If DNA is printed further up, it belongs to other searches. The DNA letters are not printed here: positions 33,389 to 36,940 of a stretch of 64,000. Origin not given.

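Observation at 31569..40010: MarR-OMF-RND-RND efflux operon with no periplasmic adaptor (MFP) gene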

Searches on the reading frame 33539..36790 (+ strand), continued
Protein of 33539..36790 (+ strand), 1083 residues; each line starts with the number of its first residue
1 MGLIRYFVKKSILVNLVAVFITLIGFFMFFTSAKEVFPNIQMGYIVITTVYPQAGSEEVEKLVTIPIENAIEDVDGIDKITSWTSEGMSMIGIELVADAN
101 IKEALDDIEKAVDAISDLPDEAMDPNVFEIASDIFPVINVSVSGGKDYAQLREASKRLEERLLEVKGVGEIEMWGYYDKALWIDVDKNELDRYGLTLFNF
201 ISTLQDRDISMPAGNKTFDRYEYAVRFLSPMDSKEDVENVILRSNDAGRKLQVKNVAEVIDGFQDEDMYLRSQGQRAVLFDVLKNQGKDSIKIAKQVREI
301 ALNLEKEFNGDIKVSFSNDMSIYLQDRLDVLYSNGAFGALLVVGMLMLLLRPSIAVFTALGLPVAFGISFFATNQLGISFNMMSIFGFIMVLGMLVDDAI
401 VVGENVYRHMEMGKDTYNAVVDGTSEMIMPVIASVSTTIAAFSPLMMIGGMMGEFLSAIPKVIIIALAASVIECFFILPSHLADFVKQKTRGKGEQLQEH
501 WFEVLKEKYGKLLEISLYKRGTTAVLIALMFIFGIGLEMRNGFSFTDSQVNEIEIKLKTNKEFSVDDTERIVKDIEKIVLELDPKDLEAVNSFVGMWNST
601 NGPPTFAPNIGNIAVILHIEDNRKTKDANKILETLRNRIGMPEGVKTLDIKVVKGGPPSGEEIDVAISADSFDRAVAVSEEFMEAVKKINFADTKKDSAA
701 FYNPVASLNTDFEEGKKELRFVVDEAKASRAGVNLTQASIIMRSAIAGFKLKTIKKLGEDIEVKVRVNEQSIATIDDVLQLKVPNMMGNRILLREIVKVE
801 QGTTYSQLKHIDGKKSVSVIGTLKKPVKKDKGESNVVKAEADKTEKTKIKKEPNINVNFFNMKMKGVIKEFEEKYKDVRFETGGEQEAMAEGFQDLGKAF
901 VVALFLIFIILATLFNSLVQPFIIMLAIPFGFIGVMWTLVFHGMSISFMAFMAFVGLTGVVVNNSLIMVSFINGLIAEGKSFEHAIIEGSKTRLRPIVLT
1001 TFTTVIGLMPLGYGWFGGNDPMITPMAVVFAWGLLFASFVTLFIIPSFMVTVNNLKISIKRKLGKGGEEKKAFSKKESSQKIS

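Call 24: find_related_loci(query=A1, collection=genome_contigs, flank=8000)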
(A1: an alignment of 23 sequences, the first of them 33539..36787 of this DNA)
Query A1 (1083 aa) in genome_contigs; peptide patterns used: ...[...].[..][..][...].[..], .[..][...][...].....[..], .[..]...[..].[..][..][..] (x = any residue, [..] = any of these).
600 stretches matched a pattern (row limit reached: there are more); 600 encode a relative of the query (tblastn E <= 1e-3); the best 80 are kept; 80 distinct loci.
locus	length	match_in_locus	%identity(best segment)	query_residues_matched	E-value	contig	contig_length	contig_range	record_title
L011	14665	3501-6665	51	1-1081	0e+0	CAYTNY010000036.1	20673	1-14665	MAG TPA_asm: uncultured Spirochaetia bacterium isolate SRP252850_co1_9 genome assembly, contig: NODE_4661_length_20673_c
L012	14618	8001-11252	34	1-1081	0e+0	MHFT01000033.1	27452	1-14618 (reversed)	MAG: Omnitrophica bacterium RIFCSPLOWO2_12_FULL_50_11 rifcsplowo2_12_scaffold_1730, whole genome shotgun sequence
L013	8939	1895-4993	35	1-1062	0e+0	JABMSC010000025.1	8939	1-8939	MAG: Candidatus Omnitrophota bacterium isolate bin.644 k141_693368, whole genome shotgun sequence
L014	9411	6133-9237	34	1-1059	0e+0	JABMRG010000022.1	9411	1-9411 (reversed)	MAG: Candidatus Omnitrophota bacterium isolate bin.468 k141_920598, whole genome shotgun sequence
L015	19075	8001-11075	34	1-1064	0e+0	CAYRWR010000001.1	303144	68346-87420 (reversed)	MAG TPA_asm: uncultured Brevinematales bacterium isolate SRP304446_co1_123 genome assembly, contig: NODE_1_length_303144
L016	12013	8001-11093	34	1-1061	0e+0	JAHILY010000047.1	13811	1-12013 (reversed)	MAG: Candidatus Omnitrophota bacterium isolate KR13_N2.mb.45 KR13_N2.mb.45_k141_130905, whole genome shotgun sequence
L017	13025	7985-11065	33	1-1055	0e+0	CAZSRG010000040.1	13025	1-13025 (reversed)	MAG TPA_asm: uncultured Planctomycetia bacterium isolate binchicken_co256_334 genome assembly, contig: NODE_11812_length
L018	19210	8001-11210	35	3-1061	9e-180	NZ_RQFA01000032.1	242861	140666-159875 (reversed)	Leptospira gomenensis strain 201800299 contig_0005, whole genome shotgun sequence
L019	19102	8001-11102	33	3-1081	6e-176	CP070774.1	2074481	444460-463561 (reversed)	MAG: Syntrophobacterales bacterium isolate bin204 chromosome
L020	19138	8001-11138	34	3-1062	3e-171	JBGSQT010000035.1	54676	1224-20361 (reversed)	MAG: Spirochaetota bacterium isolate JTS-AC34 k141_953872, whole genome shotgun sequence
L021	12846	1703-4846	31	1-1064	7e-169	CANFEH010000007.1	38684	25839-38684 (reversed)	MAG: Zetaproteobacteria bacterium isolate CH-Oct18-10 genome assembly, contig: CH-Oct18-C901, whole genome shotgun seque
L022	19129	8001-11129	34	1-1079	0e+0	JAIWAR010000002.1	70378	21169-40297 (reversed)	MAG: Methanosarcinales archaeon isolate SFP3_US_05_3 NODE_4_length_70413_cov_4.996344, whole genome shotgun sequence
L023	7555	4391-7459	33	3-1065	3e-155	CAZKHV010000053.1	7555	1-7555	MAG TPA_asm: uncultured Zetaproteobacteria bacterium isolate binchicken_co253_59 genome assembly, contig: NODE_8140_leng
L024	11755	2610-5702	30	1-1066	4e-152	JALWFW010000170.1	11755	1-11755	MAG: Polyangiaceae bacterium isolate T11_metabat2_scaf2bin.098 T11_NODE_2619_length_11755_cov_2.095975, whole genome sho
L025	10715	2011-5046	31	2-1037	3e-137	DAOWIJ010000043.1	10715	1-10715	MAG TPA_asm: Candidatus Neomarinimicrobiota bacterium isolate CSMAG_2040 CSMAG_2040_k141_933587_length_10715_cov_11.1089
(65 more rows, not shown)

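Call 37: search_solved_structures(query=window:33539-36787:+, max_evalue=1e-20)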
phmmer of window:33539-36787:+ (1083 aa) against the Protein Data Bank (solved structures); distinct sequences matched with E-value up to 1e-20: 80 (the best 60 are shown).
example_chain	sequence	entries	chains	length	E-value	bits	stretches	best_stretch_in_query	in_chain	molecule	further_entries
9xwg_A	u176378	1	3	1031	9e-64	219.2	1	17-810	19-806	Multidrug efflux RND transporter permease subunit MexK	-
20yy_A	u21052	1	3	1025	1.2e-63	218.8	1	17-810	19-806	Multidrug efflux RND transporter permease subunit MexK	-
8yr0_A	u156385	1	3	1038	7.5e-58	199.6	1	4-821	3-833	Cation/multidrug efflux pump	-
6vej_A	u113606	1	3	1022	1.1e-57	199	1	11-824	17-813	Probable Resistance-Nodulation-Cell Division (RND) efflux transporter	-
4mt1_A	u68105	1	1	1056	1.6e-55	191.9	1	4-498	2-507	Drug efflux protein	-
22xk_B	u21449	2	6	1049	9.2e-55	189.3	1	5-503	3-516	MexBYB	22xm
6vkt_A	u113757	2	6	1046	1.1e-54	189.1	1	4-498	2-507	Efflux pump membrane transporter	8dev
8deu_A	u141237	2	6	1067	1.2e-54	188.9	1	4-498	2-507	Efflux pump membrane transporter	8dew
6vks_A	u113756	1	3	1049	1.3e-54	188.8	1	4-498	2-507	Efflux pump membrane transporter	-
7wlv_A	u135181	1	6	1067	1.4e-54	188.7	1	1-800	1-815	Efflux pump membrane transporter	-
21fo_A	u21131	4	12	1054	3e-52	181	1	5-737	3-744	Multidrug resistance protein MexB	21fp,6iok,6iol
2v50_A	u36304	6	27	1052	3.9e-52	180.6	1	5-737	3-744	MULTIDRUG RESISTANCE PROTEIN MEXB | Efflux pump membrane transporter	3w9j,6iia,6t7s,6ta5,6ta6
3w9i_A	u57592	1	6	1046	4.8e-52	180.4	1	5-737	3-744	Multidrug resistance protein MexB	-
8zxs_A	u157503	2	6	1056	9.4e-52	179.4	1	3-805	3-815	Efflux pump membrane transporter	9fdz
9lyq_B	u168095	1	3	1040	2.2e-51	178.1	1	4-1068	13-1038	Multidrug resistance protein MdtB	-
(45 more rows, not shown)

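Call 68: predict_structure(alignment_id=A1)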
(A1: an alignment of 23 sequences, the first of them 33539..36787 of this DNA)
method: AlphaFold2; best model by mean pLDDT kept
length: 1083 residues; sequences in the alignment: 23
mean_pLDDT: 80.5   pTM: 0.70
mean pLDDT of the five models: 80.5, 79.4, 77.1, 75.6, 74.8
residues with pLDDT >= 90: 134; 70-90: 810; 50-70: 98; < 50: 41
segments of 3 or more residues with pLDDT < 50: 696-699, 827-853, 1077-1083
pLDDT, mean of each block of 10 residues (from residue 1): 82 87 89 80 83 82 91 86 86 82 90 86 85 81 88 92 90 89 89 87 75 79 75 84 82 89 83 92 88 92 87 88 79 78 81 83 87 87 80 77 85 84 86 86 75 77 89 88 74 60 81 82 76 69 59 87 87 92 89 82 75 87 80 86 84 61 85 89 86 54 76 73 87 85 83 78 87 85 88 89 79 87 58 32 33 60 84 88 68 76 87 85 82 80 76 79 83 83 84 84 84 74 80 85 85 79 62 55 40
secondary structure, 60 per line:
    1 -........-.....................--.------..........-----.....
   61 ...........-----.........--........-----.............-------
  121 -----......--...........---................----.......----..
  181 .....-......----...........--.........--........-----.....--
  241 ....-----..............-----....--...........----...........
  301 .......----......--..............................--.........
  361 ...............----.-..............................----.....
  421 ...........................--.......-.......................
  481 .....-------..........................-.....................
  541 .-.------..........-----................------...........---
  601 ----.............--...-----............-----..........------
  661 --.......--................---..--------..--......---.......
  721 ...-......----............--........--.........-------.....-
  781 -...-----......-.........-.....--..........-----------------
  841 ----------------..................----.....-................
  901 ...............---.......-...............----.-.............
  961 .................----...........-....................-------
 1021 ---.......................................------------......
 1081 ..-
elements in order (helices of 4 or more, strands of 3 or more residues): H2-9 H11-31 E41-50 H56-71 E77-85 E88-95 H101-113 E126-131 E134-144 H148-163 E168-174 E179-185 H187-192 H197-207 E210-218 E221-228 H234-238 E241-244 E250-252 H253-256 E257-263 E269-272 E275-285 H290-307 E312-317 H320-349 H352-375 H382-411 H416-447 H450-456 H458-485 H493-518 H520-541 E550-559 H565-580 E587-597 E605-617 H628-639 E645-654 E663-669 H672-687 E705-710 E714-723 H725-730 H735-746 E749-756 E759-767 H775-779 E782-784 E790-792 E797-805 E807-811 E814-823 H857-874 E879-883 H885-915 H919-925 H927-941 H948-977 H982-992 H994-1013 H1024-1062 H1075-1082

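Call 75: find_encoding_contigs(protein=P0105, flank=8000, max_places=1)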
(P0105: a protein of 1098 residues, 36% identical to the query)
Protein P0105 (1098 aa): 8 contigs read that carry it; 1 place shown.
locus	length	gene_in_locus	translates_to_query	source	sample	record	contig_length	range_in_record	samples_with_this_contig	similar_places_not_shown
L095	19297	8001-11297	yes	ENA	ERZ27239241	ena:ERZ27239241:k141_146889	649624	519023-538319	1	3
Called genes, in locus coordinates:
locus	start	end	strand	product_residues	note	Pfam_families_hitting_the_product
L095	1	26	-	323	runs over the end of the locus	PF01073:3Beta_HSD, PF01370:Epimerase, PF02719:Polysacc_synt_2 (weak), PF04321:RmlD_sub_bind (weak), PF16363:GDP_Man_Dehyd, PF13460:NAD_binding_10 (weak), PF07993:NAD_binding_4 (weak)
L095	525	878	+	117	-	PF01155:HypA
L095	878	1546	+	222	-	PF02492:cobW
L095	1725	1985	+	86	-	-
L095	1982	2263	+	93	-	PF05016:ParE_toxin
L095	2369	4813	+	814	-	PF04851:ResIII, PF00270:DEAD, PF00271:Helicase_C, PF22982:WHD_HRQ1, PF09369:MZB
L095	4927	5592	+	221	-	PF13482:RNase_H_2, PF10108:DNA_pol_B_exo2 (faint)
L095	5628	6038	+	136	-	PF13366:PDDEXK_3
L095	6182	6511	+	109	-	PF04480:DUF559, PF18741:MTES_1575 (weak)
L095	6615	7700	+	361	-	PF00817:IMS, PF11798:IMS_HHH (weak), PF11799:IMS_C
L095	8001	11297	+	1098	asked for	PF00873:ACR_tran, PF02355:SecD_SecF_C (faint), PF03176:MMPL (weak)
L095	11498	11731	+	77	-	-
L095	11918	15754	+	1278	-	-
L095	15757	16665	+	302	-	PF01435:Peptidase_M48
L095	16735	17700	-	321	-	-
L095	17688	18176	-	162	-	PF03975:CheD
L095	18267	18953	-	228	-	PF00072:Response_reg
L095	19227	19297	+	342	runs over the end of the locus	PF08240:ADH_N, PF00107:ADH_zinc_N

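Call 76: find_encoding_contigs(protein=P0103, flank=8000, max_places=1)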
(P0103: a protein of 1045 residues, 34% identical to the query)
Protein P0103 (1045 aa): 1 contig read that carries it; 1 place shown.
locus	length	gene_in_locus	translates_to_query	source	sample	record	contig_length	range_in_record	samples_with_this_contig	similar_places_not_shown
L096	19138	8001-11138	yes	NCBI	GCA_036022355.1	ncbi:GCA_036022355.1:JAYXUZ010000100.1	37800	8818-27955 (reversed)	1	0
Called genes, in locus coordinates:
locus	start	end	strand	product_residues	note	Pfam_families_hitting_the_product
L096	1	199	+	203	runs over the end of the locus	PF13443:HTH_26 (weak)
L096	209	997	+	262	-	-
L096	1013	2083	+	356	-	PF00730:HhH-GPD, PF00633:HHH (weak)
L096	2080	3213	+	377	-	PF03372:Exo_endo_phos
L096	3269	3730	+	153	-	-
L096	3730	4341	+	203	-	-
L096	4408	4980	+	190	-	PF03734:YkuD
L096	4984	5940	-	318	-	PF05118:Asp_Arg_Hydrox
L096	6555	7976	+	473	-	PF02321:OEP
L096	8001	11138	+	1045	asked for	PF00873:ACR_tran, PF03176:MMPL (faint), PF02355:SecD_SecF_C (weak)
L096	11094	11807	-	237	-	-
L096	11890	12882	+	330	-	PF01264:Chorismate_synt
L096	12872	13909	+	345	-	PF00465:Fe-ADH (weak), PF13685:Fe-ADH_2 (weak), PF01761:DHQ_synthase, PF24621:DHQS_C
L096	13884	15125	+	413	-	PF00275:EPSP_synthase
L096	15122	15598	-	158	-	PF08909:DUF1854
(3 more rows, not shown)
